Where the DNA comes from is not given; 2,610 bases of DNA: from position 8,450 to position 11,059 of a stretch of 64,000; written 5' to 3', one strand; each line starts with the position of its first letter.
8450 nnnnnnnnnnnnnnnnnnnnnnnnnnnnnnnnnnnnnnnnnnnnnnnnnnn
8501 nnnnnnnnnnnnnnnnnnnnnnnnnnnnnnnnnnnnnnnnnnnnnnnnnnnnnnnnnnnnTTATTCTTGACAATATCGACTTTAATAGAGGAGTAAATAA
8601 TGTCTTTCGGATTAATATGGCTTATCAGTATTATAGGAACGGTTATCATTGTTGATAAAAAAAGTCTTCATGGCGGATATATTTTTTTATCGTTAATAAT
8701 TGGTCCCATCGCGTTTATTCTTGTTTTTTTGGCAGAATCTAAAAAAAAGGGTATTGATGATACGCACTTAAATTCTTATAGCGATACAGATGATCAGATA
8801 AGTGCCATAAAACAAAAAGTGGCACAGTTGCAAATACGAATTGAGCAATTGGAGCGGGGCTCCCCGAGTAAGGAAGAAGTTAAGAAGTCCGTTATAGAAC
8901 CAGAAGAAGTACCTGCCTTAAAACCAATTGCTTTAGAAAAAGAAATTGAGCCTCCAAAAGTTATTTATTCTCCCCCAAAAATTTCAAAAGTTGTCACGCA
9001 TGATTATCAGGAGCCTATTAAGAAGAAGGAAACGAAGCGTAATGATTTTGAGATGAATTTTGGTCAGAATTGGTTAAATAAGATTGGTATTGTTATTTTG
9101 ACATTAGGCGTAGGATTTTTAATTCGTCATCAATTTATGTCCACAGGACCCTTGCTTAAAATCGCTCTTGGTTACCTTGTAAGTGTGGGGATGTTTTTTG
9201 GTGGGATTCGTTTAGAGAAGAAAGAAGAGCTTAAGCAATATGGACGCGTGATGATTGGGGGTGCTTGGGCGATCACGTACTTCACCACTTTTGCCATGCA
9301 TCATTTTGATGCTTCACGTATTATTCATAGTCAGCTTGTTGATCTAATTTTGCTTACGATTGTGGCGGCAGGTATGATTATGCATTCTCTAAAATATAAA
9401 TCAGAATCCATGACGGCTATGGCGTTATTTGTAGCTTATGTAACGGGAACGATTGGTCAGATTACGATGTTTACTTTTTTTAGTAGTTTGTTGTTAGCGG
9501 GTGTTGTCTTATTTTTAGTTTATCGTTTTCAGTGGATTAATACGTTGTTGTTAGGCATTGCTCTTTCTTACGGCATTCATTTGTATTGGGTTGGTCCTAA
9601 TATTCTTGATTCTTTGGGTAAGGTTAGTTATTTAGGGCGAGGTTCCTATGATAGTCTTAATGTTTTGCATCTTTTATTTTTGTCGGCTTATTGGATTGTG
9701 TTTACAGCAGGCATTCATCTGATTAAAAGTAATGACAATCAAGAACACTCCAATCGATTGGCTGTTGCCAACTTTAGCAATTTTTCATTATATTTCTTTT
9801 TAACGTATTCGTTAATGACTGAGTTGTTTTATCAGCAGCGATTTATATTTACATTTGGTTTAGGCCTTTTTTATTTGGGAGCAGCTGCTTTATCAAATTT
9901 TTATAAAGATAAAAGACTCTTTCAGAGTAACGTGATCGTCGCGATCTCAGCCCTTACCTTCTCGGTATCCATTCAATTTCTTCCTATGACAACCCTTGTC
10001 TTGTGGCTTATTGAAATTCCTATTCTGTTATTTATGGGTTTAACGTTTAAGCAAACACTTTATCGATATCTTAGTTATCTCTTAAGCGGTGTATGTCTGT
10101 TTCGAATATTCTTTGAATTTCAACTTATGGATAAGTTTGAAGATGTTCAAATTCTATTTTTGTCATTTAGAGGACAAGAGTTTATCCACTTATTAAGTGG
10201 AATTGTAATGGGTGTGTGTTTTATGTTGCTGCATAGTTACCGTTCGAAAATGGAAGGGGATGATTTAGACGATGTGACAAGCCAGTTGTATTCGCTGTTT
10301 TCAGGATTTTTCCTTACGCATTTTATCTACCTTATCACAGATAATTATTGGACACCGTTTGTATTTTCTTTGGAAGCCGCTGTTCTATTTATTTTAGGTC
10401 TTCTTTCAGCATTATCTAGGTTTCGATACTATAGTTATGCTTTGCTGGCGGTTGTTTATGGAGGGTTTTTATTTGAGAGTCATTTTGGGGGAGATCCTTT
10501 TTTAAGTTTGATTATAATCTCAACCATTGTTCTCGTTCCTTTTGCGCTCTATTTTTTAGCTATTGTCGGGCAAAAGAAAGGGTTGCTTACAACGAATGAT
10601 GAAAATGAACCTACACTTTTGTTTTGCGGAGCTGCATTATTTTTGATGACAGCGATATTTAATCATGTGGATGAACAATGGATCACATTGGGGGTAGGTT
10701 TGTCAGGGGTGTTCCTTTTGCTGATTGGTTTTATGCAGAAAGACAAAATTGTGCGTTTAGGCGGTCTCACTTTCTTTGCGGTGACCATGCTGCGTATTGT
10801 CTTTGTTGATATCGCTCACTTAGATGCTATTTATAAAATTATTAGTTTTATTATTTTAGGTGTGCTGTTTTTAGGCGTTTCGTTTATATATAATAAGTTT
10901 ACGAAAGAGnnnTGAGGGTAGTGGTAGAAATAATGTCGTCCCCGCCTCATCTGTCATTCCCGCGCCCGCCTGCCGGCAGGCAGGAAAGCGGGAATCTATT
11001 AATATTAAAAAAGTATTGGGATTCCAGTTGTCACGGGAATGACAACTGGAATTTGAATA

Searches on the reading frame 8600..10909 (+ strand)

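Call 39: search_protein_families(library=ncbifam, proteins=[window:8600-10909:+], max_evalue=1e-10)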
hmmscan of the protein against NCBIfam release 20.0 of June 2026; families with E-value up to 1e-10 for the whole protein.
window:8600-10909:+ (770 aa): 0 families

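Call 103: search_protein_families(library=pfam, proteins=[window:8600-10909:+], max_evalue=0.001)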
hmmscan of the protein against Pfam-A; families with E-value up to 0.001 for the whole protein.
window:8600-10909:+ (770 aa): 1 family
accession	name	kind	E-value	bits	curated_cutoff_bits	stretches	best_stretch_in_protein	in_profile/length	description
PF10101.14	DUF2339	-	1.3e-46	160.1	33.6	1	155-767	1-659/659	Predicted membrane protein (DUF2339)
